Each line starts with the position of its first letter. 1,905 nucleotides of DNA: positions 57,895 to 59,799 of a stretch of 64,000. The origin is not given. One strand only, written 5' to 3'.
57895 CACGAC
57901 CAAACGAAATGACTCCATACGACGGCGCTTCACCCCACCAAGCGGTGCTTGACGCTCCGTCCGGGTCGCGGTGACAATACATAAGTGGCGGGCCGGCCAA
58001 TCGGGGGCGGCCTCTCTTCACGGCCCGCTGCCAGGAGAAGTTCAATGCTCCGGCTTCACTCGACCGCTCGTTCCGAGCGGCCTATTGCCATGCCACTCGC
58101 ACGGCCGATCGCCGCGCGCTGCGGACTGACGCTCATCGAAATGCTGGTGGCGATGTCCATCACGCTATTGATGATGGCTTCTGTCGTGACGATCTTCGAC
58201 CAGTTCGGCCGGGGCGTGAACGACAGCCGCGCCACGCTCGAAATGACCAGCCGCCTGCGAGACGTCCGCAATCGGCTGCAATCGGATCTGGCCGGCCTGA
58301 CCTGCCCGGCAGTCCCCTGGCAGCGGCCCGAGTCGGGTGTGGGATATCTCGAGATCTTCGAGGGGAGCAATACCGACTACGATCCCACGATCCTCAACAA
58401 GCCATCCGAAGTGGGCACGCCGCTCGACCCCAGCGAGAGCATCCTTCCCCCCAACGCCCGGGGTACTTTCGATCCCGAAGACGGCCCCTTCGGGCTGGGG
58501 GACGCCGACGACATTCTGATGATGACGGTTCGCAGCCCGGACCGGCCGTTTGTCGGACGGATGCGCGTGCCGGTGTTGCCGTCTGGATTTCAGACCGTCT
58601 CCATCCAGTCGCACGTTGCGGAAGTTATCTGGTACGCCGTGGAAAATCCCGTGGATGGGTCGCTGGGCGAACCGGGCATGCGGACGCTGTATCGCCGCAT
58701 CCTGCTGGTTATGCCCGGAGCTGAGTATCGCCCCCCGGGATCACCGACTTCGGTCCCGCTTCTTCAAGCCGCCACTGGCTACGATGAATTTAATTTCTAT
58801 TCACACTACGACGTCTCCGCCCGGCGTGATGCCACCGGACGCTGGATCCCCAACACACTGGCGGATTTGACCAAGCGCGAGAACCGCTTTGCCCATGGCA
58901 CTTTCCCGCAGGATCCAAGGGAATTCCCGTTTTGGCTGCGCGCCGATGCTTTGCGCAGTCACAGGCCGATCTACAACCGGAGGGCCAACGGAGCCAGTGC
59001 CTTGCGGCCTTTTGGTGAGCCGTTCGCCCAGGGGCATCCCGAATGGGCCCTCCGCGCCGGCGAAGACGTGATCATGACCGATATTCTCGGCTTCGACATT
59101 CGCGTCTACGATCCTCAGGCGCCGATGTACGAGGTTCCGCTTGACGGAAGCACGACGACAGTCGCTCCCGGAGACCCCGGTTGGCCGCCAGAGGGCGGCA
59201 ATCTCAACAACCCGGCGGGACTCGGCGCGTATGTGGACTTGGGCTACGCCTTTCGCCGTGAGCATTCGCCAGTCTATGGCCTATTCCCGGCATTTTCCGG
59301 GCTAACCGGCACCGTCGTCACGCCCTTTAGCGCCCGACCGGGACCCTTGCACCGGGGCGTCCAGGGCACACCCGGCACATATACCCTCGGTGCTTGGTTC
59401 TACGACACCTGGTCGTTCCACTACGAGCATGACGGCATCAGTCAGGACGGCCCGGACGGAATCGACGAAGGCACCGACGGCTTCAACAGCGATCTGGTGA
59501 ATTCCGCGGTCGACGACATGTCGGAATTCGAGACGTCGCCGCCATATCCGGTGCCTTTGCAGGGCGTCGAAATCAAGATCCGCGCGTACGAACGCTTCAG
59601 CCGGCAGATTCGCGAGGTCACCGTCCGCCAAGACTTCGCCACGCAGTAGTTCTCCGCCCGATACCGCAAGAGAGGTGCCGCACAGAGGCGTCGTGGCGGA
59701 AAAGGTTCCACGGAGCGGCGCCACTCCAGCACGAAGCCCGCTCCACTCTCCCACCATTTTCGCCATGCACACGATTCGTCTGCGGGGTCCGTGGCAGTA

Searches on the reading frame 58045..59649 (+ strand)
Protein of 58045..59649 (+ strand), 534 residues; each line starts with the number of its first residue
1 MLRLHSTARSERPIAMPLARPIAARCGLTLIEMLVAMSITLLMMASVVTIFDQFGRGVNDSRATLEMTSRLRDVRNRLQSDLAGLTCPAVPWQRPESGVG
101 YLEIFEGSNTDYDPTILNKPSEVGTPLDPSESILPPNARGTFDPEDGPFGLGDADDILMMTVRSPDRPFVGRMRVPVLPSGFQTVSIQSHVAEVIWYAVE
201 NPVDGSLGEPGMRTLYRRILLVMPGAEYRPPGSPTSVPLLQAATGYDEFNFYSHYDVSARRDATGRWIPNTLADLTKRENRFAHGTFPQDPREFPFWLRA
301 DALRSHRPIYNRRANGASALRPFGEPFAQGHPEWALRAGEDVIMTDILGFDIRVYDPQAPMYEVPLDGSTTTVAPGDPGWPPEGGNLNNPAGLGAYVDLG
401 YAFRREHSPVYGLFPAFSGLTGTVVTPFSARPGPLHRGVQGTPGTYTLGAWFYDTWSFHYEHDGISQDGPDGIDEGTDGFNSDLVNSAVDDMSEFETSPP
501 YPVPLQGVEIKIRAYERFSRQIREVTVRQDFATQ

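Call 12: search_protein_families(library=pfam, proteins=[window:58045-59649:+], max_evalue=0.01)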
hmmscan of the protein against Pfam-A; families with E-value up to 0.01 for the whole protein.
window:58045-59649:+ (534 aa): 1 family
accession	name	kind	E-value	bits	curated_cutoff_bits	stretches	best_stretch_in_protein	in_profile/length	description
PF07963.17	N_methyl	-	0.00025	20.9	21.2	1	25-47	4-26/27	Prokaryotic N-terminal methylation motif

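Call 15: find_related_loci(query=window:58045-59646:+, collection=genome_contigs, flank=4000)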
Query window:58045-59646:+ (534 aa) in genome_contigs; peptide patterns used: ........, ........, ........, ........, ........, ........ (x = any residue, [..] = any of these).
41 stretches matched a pattern, but none encodes a relative of the query by tblastn (E <= 1e-3).
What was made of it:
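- Tried and rejected: Nothing found (call 15).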

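Call 16: find_homologous_proteins(query=window:58045-59646:+, max_evalue=0.00001)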
Query window:58045-59646:+ (534 aa): 685 proteins with E <= 0.00001 among 8000 candidates; the best 120 are listed.
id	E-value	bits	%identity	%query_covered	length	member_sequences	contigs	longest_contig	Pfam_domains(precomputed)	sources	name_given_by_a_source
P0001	0.0e+0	1241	100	100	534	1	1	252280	-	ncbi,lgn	ncbi:MAG: prepilin-type N-terminal cleavage/methylation domain-containing protein [Pirellulales bact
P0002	5.2e-147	509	69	67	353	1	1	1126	-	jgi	jgi:hypothetical protein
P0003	3.7e-126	440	49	95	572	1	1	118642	PF07963.18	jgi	-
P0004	5.0e-123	430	46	99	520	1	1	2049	PF07963.18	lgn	-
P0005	5.0e-110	387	44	98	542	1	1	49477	-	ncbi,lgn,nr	ncbi:MAG: prepilin-type N-terminal cleavage/methylation domain-containing protein [Pirellulales bact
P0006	1.1e-108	382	45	95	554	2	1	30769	PF07963.18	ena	-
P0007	2.0e-108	381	47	93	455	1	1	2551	-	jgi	jgi:hypothetical protein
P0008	3.1e-108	381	48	93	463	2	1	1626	-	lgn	-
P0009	3.9e-106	374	44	95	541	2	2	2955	PF07963.18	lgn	-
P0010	1.2e-105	372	45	96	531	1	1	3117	PF07963.18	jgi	jgi:prepilin-type N-terminal cleavage/methylation domain-containing protein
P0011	5.3e-105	370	43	96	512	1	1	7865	PF07963.18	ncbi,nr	ncbi:prepilin-type N-terminal cleavage/methylation domain-containing protein [Pirellulales bacterium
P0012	2.0e-103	365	46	93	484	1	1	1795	-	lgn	-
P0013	3.6e-102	361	42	97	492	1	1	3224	-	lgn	-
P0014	1.3e-101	359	43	99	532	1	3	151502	-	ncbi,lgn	-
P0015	3.6e-101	358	41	99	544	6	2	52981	-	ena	-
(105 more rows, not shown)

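Call 18: find_related_loci(query=A1, collection=genome_contigs, flank=3500)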
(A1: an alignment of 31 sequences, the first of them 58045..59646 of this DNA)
Query A1 (534 aa) in genome_contigs; peptide patterns used: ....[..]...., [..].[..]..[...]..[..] (x = any residue, [..] = any of these).
498 stretches matched a pattern; 318 encode a relative of the query (tblastn E <= 1e-3); the best 80 are kept; 80 distinct loci.
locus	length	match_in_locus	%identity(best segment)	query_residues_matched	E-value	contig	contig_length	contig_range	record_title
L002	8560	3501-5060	44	12-532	7e-116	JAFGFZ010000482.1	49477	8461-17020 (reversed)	MAG: Pirellulales bacterium isolate Zod_Metabat.1355 k87_10876381, whole genome shotgun sequence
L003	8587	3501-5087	43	6-534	5e-112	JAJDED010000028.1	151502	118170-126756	MAG: Planctomycetota bacterium isolate OFTM151 OFTM151_27, whole genome shotgun sequence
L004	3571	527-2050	45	23-531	7e-113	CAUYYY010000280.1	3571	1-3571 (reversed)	MAG: Planctomycetota bacterium isolate CB27_AW.83 genome assembly, contig: Ga0310120_10025762, whole genome shotgun sequ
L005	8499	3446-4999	43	3-532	3e-109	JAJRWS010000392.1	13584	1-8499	MAG: Planctomycetota bacterium isolate Dive96_bin2.49 k141_3125585, whole genome shotgun sequence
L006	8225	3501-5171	41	24-534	5e-109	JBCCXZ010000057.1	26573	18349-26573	MAG: Planctomycetota bacterium isolate P01_F01_bin.14 k141_1453736_length_26573_cov_15.3573, whole genome shotgun sequen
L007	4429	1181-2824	42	18-534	2e-106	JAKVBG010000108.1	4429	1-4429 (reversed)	MAG: Mariniblastus sp. isolate ALOHA_ZT_22 ZT-Mariniblastus-2_108, whole genome shotgun sequence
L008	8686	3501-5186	41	25-531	3e-105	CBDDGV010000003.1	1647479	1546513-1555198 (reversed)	MAG: Lacipirellulaceae bacterium isolate 234f8b4f-acd0-43f5-938d-04523d6fc22b genome assembly, contig: contig_3, whole g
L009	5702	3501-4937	43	22-532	2e-104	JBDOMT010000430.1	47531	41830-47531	MAG: Pirellulales bacterium isolate FK190211_WC_24_26_27_29_metabat2_scaf2bin.120 NODE_420_length_47531_cov_1.814362, wh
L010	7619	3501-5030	41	27-534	3e-99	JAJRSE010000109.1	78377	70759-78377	MAG: Planctomycetota bacterium isolate Dive100_bin4.32 k141_876207, whole genome shotgun sequence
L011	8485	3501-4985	42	27-534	3e-96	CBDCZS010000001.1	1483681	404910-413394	MAG: Bythopirellula sp. isolate ba60db47-f6ab-4451-8ed4-57c4a38413e1 genome assembly, contig: contig_1, whole genome sho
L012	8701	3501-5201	39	3-531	9e-96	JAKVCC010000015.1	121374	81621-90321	MAG: Pirellulales bacterium isolate ALOHA_ZT_44 ZT-Pirellulales-2_15, whole genome shotgun sequence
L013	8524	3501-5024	40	27-534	7e-94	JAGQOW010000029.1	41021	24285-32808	MAG: Planctomycetales bacterium isolate HKST-UBA24 NODE_30_length_41021_cov_4.004836, whole genome shotgun sequence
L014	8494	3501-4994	42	27-534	2e-93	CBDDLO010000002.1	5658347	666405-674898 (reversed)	MAG: Bythopirellula sp. isolate 01c9a370-3b1c-4d10-843e-85d0f0aaef08 genome assembly, contig: contig_2, whole genome sho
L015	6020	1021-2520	38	23-531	7e-90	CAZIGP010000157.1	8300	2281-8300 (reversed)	MAG TPA_asm: uncultured Pirellulales bacterium isolate SRP237561_co1_37 genome assembly, contig: NODE_17344_length_8300_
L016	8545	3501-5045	41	27-532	2e-89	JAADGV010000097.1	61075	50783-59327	MAG: Planctomycetota bacterium isolate M_MetaBat.130 contig-127_298, whole genome shotgun sequence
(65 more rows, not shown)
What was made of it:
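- Tried and rejected: The scan with an alignment gave 80 loci, all distant at 31-45% identity (call 18).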

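Call 29: find_encoding_contigs(protein=P0002, flank=3000, max_places=10)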
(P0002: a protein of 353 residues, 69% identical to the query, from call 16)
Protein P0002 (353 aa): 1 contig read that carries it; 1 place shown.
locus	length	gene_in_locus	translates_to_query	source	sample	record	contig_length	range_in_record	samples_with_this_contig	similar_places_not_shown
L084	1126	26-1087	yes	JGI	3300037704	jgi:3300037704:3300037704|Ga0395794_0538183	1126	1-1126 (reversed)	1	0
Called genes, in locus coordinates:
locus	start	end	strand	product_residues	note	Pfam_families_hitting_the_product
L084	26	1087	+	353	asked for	-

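Call 64: search_protein_families(library=ncbifam, proteins=[window:58045-59649:+], max_evalue=0.01)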
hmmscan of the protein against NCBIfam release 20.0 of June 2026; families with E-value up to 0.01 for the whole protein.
window:58045-59649:+ (534 aa): 2 families
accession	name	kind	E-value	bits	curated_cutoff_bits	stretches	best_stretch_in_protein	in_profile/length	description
NF041013.1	T4P_ComGE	equivalog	0.00076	19.5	49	1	27-71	5-49/83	competence type IV pilus minor pilin ComGE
TIGR02532.1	IV_pilin_GFxxxE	domain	0.0034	17.2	16.3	1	26-46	2-22/24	prepilin-type N-terminal cleavage/methylation domain-containing protein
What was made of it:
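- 58045..59649 (+): Pseudopilin-like gene (534 aa) with a prepilin N-terminal cleavage/methylation domain. PulJ/GspJ-like family, not DUF1559. Calls 12, 16 and 64.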
